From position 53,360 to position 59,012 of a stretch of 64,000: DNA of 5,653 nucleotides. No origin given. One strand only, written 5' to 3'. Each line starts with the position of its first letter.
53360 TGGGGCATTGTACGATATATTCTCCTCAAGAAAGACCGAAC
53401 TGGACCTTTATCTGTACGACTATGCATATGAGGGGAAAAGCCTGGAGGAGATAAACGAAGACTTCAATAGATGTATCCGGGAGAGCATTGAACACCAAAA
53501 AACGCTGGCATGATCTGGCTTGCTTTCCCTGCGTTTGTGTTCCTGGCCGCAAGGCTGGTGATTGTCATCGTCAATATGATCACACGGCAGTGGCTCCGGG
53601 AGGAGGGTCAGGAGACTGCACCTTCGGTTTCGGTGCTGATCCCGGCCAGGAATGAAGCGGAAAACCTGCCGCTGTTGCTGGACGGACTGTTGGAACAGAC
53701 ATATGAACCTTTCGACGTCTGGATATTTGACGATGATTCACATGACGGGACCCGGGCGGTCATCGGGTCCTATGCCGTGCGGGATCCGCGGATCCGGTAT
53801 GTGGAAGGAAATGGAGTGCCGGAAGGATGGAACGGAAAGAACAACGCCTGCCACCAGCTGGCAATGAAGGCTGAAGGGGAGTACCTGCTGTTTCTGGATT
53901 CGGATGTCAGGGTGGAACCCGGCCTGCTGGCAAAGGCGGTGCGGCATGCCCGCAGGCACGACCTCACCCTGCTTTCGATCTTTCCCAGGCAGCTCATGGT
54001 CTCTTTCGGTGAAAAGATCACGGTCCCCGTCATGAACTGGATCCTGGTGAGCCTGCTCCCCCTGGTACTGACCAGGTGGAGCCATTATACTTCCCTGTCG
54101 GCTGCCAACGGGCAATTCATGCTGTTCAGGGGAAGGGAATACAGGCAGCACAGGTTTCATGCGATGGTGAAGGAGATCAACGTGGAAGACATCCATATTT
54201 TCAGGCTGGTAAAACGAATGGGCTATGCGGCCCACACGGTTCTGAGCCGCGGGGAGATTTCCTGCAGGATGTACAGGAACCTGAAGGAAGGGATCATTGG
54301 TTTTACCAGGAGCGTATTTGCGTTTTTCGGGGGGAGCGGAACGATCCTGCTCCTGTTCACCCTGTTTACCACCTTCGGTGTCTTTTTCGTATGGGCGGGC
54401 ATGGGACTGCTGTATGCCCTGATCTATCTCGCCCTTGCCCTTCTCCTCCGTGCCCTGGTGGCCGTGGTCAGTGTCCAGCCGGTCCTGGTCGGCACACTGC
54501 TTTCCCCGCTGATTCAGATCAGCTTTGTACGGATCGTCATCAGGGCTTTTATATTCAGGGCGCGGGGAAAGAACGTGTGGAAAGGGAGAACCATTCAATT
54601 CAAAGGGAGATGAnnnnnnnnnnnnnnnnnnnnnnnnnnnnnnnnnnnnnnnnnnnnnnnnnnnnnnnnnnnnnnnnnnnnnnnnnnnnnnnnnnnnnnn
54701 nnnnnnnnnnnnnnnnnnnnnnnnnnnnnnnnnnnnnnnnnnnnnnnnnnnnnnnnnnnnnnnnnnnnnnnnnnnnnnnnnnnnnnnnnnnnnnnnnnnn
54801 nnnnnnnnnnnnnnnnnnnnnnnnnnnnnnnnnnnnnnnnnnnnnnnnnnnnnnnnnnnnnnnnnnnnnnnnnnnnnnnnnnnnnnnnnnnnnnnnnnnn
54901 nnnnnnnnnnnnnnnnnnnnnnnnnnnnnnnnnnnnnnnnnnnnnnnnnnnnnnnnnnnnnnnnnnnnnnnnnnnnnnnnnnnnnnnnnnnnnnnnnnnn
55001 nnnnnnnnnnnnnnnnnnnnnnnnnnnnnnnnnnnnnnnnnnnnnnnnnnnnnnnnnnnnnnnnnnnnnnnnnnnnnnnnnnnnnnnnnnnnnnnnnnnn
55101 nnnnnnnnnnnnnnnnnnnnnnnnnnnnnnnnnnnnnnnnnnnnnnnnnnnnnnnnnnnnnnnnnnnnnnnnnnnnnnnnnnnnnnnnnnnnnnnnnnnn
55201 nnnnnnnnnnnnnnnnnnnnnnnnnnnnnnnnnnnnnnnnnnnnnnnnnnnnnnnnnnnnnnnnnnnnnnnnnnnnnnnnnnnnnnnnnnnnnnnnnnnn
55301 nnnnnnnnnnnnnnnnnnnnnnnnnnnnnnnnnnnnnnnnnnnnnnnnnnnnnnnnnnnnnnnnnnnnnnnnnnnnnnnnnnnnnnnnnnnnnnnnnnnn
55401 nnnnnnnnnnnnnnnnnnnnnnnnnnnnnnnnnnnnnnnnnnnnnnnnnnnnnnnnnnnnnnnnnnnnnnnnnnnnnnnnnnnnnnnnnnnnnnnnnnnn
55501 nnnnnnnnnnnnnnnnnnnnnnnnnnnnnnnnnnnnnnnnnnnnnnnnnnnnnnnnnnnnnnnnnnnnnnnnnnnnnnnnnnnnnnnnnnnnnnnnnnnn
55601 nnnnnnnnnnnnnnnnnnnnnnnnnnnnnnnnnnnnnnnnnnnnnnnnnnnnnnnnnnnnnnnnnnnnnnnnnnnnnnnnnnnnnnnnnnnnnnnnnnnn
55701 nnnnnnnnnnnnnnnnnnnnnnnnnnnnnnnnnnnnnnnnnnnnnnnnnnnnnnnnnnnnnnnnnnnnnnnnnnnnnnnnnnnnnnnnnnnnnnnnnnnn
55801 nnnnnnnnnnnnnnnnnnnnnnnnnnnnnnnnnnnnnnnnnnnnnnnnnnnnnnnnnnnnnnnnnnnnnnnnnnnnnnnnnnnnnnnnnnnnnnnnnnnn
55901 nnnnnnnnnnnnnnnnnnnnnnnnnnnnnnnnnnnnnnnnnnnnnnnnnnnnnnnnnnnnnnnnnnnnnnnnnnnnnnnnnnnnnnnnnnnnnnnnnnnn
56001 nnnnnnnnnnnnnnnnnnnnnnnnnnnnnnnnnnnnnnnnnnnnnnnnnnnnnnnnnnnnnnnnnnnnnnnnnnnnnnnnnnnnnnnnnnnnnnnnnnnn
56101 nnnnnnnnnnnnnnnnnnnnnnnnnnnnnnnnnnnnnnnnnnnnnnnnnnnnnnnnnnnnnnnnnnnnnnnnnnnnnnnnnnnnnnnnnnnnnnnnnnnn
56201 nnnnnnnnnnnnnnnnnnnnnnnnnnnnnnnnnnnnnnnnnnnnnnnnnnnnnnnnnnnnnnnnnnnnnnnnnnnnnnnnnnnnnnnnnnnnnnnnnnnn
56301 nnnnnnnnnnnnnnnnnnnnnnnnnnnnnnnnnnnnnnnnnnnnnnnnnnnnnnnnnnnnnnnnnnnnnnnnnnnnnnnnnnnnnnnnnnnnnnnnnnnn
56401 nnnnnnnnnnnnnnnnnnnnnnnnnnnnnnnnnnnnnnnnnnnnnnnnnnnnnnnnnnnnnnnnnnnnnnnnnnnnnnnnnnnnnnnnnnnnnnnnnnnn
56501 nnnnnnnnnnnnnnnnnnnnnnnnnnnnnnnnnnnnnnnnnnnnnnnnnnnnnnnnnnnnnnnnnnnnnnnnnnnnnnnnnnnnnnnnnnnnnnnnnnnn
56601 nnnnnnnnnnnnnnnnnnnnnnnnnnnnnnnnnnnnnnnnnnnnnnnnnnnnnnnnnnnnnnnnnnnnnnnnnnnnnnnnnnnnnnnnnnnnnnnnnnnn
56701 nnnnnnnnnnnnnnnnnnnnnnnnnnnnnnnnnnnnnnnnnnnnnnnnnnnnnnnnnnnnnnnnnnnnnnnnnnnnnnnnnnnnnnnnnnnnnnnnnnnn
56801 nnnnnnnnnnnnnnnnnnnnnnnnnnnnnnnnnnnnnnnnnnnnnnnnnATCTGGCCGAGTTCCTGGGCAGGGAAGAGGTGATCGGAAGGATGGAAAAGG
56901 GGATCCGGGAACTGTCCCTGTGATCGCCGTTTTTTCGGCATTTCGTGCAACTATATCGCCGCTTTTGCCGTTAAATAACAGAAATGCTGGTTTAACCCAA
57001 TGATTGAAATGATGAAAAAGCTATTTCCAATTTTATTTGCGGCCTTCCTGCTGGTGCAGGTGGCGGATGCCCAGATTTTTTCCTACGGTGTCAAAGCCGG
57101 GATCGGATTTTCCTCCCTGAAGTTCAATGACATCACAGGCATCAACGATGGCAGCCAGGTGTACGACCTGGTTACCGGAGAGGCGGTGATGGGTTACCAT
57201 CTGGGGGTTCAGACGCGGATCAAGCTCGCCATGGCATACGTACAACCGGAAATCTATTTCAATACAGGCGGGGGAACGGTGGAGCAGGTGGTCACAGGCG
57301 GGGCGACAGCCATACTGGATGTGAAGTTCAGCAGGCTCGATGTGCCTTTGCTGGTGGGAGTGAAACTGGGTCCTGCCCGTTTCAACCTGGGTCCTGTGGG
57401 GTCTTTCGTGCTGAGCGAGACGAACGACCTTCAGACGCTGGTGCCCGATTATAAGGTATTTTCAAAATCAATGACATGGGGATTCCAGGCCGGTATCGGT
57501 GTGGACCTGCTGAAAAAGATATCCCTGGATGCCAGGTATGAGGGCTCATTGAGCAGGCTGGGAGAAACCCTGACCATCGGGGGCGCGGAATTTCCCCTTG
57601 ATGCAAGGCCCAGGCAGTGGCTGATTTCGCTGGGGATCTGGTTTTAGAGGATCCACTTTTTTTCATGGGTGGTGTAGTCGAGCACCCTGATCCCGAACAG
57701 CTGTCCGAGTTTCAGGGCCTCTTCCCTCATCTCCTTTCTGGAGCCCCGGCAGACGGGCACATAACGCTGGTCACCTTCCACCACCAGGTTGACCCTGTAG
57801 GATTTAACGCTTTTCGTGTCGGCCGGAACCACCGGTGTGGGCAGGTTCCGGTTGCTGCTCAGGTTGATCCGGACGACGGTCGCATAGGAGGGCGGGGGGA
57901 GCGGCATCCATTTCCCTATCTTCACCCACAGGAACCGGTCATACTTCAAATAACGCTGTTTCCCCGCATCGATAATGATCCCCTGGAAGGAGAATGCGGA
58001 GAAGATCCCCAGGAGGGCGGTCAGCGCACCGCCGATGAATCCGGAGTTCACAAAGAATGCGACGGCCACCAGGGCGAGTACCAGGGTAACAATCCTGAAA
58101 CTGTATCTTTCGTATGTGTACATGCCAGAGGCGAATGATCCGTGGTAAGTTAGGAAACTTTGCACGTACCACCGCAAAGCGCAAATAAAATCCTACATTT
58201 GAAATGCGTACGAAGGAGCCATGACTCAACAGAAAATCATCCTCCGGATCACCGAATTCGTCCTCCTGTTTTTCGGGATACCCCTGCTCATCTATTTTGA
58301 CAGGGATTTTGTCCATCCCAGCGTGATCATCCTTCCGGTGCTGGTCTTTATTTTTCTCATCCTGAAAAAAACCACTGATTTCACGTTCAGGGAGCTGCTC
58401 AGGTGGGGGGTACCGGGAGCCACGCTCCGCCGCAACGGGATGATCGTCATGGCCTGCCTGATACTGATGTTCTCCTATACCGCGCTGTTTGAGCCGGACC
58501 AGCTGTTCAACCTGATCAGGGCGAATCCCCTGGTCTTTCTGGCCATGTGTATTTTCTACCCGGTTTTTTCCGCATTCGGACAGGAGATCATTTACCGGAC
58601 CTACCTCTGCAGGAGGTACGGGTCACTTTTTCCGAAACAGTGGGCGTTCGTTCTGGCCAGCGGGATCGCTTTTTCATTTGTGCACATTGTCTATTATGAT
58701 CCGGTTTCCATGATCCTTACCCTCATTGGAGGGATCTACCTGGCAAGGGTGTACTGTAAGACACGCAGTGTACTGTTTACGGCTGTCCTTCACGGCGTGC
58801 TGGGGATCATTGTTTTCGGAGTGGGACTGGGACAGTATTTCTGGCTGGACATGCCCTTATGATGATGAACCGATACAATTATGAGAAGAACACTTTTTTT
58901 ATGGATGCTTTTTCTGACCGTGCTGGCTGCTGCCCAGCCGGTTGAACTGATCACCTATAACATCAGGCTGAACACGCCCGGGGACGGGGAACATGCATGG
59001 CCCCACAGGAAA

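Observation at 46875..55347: Divergent 9-gene carotenoid cluster predicting an acylated, glycosylated monocyclic keto-carotenoid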

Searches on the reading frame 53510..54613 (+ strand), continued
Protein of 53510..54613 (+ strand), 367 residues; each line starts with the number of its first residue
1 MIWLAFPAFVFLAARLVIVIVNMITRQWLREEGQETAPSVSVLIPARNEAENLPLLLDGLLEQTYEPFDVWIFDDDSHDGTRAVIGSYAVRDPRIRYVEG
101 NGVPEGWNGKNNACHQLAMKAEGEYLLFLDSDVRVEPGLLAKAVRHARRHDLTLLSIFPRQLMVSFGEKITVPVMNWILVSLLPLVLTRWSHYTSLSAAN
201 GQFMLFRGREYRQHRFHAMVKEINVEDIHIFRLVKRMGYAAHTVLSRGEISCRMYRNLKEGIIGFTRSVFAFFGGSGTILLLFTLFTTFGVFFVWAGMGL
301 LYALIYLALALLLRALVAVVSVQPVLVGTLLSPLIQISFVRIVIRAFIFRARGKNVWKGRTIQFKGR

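Call 60: search_dna_similar(query=window:53510-54613:+, collection=plasmids, mode=protein, max_evalue=1e-8, max_rows=24, rows=spread)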
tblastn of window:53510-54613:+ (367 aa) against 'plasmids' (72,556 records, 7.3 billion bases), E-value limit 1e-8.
Records with a match: 56; places in all: 57; records where one place covers at least 80% of the query: 0.
Best place of each record, by identity: <60% 56.
By first word of the organism name: Thermus 33; Azospirillum 6; Burkholderia 4; Deinococcus 1; Microvirga 1; Limimaricola 1; Palleronia 1; Cytobacillus 1; Niallia 1; Gluconobacter 1; and 6 more.
By predicted mobility (MOB-suite, as given by PLSDB): non-mobilizable 51; mobilizable 3; conjugative 2.
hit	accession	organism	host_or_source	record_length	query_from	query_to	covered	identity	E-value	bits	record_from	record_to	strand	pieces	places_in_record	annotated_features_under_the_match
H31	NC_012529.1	Deinococcus deserti VCD115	-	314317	33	270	65%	41.9%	4e-36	146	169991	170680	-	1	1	glycosyltransferase family 2 protein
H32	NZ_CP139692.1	Limimaricola variabilis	Bacterial Culture,hydrothermal vent ...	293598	17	269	69%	36.4%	4e-32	134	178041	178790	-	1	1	glycosyltransferase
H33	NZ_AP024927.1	Thermus thermophilus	-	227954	40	271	63%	36.6%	2e-24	112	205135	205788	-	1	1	glycosyltransferase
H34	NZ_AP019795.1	Thermus thermophilus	-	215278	40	271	63%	36.6%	3e-24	111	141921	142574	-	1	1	glycosyltransferase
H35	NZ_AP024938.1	Thermus thermophilus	-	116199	40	271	63%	36.6%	4e-24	111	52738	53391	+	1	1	glycosyltransferase family A protein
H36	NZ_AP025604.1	Thermus thermophilus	-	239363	40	271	63%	36.6%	5e-24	111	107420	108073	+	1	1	glycosyltransferase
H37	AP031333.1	Thermus thermophilus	-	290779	40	271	63%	36.6%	5e-24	111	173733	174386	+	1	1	glycosyltransferase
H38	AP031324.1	Thermus thermophilus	-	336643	40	271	63%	36.6%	5e-24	111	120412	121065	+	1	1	glycosyltransferase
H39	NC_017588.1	Thermus thermophilus JL-18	-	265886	40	271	63%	36.6%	6e-24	110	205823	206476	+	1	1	glycosyltransferase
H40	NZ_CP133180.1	Thermus thermophilus HB27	bacterial culture,lab culture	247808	40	271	63%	36.6%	1e-23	109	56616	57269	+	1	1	glycosyltransferase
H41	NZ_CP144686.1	Thermus thermophilus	culture,laboratory strain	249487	40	271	63%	36.6%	1e-23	109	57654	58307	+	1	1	glycosyltransferase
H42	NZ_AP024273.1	Thermus thermophilus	-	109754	40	271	63%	36.6%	2e-23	109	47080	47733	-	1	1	glycosyltransferase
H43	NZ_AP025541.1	Thermus thermophilus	-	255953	40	271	63%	36.6%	2e-23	109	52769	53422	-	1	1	glycosyltransferase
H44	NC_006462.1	Thermus thermophilus HB8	-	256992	40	271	63%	36.6%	2e-23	109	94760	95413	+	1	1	glycosyltransferase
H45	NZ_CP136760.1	Palleronia sp. LCG004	cell culture,Intertidal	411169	17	268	69%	33.7%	1e-37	150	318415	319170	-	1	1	glycosyltransferase family 2 protein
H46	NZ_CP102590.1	Niallia taxi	-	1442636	38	271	64%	34.6%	8e-37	148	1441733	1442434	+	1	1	none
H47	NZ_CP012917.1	Azospirillum brasilense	Digitaria eriantha,microbe,root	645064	30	269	65%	32.6%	1e-30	130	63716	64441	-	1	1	glycosyltransferase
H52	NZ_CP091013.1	Burkholderia cenocepacia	-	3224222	8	270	72%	27.0%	5e-10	69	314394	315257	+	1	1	none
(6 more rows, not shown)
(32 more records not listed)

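Call 61: get_annotated_region(hit=H46, flank=7000)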
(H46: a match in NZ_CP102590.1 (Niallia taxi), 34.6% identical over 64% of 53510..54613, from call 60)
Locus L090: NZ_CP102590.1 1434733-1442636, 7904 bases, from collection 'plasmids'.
description: Niallia taxi strain NBC_Nia plasmid pMEGANia, complete sequence
organism: Niallia taxi (NCBI taxid 2499688)
taxonomy: Bacteria; Bacillota; Bacilli; Bacillales; Bacillaceae; Niallia; Niallia taxi
host: -; source: -; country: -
typing (MOB-suite, as given by PLSDB): non-mobilizable
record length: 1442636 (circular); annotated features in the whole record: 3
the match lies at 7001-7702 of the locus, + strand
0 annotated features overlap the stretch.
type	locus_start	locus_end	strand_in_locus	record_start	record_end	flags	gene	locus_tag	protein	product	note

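Call 62: get_annotated_region(hit=H47, flank=6000)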
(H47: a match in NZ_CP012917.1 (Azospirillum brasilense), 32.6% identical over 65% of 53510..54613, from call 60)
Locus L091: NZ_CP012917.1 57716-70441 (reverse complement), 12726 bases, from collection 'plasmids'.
description: Azospirillum brasilense strain Sp 7 plasmid ABSP7_p3, complete sequence
organism: Azospirillum brasilense (NCBI taxid 192)
taxonomy: Bacteria; Pseudomonadota; Alphaproteobacteria; Rhodospirillales; Azospirillaceae; Azospirillum; Azospirillum brasilense
host: -; source: Digitaria eriantha,microbe,root; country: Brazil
typing (MOB-suite, as given by PLSDB): non-mobilizable
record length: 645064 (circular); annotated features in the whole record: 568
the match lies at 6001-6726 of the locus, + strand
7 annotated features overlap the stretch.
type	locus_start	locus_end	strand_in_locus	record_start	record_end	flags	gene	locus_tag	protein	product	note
CDS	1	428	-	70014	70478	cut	-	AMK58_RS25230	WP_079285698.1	DUF4126 family protein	-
CDS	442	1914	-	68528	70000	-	-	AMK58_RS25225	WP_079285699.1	aldehyde dehydrogenase family protein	-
CDS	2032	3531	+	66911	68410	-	crtI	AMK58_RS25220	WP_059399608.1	phytoene desaturase family protein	GO:0016117 - carotenoid biosynthetic process [Evidence IEA]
CDS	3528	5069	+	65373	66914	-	crtI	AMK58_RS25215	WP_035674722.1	phytoene desaturase family protein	GO:0016117 - carotenoid biosynthetic process [Evidence IEA]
CDS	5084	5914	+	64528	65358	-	-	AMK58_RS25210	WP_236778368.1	lysophospholipid acyltransferase family protein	-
CDS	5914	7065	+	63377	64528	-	-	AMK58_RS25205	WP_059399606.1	glycosyltransferase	-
CDS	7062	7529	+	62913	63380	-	-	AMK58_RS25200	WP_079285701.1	DUF2141 domain-containing protein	-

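Call 63: get_annotated_region(hit=H52, flank=6000)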
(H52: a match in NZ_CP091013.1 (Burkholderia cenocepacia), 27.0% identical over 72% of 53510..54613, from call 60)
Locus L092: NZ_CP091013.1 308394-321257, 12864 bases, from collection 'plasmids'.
description: Burkholderia cenocepacia strain CMCC(B)23006 plasmid unnamed1, complete sequence
organism: Burkholderia cenocepacia (NCBI taxid 95486)
taxonomy: Bacteria; Pseudomonadota; Betaproteobacteria; Burkholderiales; Burkholderiaceae; Burkholderia; Burkholderia cenocepacia
host: -; source: -; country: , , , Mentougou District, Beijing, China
typing (MOB-suite, as given by PLSDB): non-mobilizable
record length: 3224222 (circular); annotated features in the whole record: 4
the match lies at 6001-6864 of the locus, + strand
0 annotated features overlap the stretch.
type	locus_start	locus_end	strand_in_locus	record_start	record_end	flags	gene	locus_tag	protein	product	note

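Call 64: get_annotated_region(hit=H45, flank=6000)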
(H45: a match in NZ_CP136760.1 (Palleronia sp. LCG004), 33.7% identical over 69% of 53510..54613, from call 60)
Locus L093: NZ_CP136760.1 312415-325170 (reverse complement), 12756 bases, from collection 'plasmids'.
description: Palleronia sp. LCG004 plasmid unnamed1, complete sequence
organism: Palleronia sp. LCG004 (NCBI taxid 3079304)
taxonomy: Bacteria; Pseudomonadota; Alphaproteobacteria; Rhodobacterales; Roseobacteraceae; Palleronia; Palleronia sp. LCG004
host: -; source: cell culture,Intertidal; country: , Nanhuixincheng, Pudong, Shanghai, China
typing (MOB-suite, as given by PLSDB): non-mobilizable
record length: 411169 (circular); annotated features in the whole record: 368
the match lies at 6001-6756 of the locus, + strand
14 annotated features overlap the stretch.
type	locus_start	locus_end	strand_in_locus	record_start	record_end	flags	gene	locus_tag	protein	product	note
CDS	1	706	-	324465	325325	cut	-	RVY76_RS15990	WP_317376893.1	squalene/phytoene synthase family protein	GO:0009058 - biosynthetic process [Evidence IEA]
CDS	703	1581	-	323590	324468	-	-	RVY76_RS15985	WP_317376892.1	squalene/phytoene synthase family protein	GO:0009058 - biosynthetic process [Evidence IEA]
CDS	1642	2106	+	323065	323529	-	-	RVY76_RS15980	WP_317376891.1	DUF2141 domain-containing protein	-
CDS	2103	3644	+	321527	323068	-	crtI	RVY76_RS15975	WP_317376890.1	phytoene desaturase family protein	GO:0016117 - carotenoid biosynthetic process [Evidence IEA]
CDS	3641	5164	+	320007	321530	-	crtI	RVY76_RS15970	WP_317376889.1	phytoene desaturase family protein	GO:0016117 - carotenoid biosynthetic process [Evidence IEA]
CDS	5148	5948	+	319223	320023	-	-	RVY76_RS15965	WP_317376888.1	lysophospholipid acyltransferase family protein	-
CDS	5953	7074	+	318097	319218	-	-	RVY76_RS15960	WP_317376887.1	glycosyltransferase family 2 protein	-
CDS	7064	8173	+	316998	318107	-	-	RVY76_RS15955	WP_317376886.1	sulfotransferase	-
CDS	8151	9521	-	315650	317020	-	-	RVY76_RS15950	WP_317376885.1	aldehyde dehydrogenase family protein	-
CDS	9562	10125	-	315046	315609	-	-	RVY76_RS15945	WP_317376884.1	HupE/UreJ family protein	-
CDS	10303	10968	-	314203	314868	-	tenA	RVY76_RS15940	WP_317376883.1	thiaminase II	GO:0006772 - thiamine metabolic process [Evidence IEA]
CDS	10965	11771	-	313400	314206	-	thiD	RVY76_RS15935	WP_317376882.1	bifunctional hydroxymethylpyrimidine kinase/phosphomethylpyrimidine kinase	GO:0009228 - thiamine biosynthetic process [Evidence IEA]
CDS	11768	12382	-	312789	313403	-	thiE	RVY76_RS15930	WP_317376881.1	thiamine phosphate synthase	GO:0009228 - thiamine biosynthetic process [Evidence IEA]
CDS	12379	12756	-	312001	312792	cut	thiM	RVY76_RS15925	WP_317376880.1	hydroxyethylthiazole kinase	GO:0009228 - thiamine biosynthetic process [Evidence IEA]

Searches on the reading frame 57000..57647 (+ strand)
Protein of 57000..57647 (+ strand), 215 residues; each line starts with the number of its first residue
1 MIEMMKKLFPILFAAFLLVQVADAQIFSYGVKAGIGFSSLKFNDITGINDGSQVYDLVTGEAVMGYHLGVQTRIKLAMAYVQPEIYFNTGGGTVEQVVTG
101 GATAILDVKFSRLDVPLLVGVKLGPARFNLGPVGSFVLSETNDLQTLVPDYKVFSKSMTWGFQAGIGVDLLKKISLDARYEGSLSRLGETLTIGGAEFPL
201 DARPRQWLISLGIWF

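Call 10: search_protein_families(library=pfam, proteins=[window:57000-57647:+], max_evalue=0.001)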
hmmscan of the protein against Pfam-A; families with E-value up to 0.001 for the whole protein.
window:57000-57647:+ (215 aa): 2 families
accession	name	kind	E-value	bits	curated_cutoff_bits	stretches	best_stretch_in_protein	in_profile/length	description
PF13568.12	OMP_b-brl_2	-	2e-16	61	27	1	25-185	3-171/175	Outer membrane protein beta-barrel domain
PF13505.12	OMP_b-brl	-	1.1e-07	32.7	28.7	1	11-183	3-153/175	Outer membrane protein beta-barrel domain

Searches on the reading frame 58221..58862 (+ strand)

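Call 10: search_protein_families(library=pfam, proteins=[window:58221-58862:+], max_evalue=0.001)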
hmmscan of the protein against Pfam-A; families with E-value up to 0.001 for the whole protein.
window:58221-58862:+ (213 aa): 1 family
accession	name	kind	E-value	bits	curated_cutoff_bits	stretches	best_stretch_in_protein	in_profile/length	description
PF02517.21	Rce1-like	-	1.3e-13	51.4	22.4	1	106-194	4-90/93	Type II CAAX prenyl endopeptidase Rce1-like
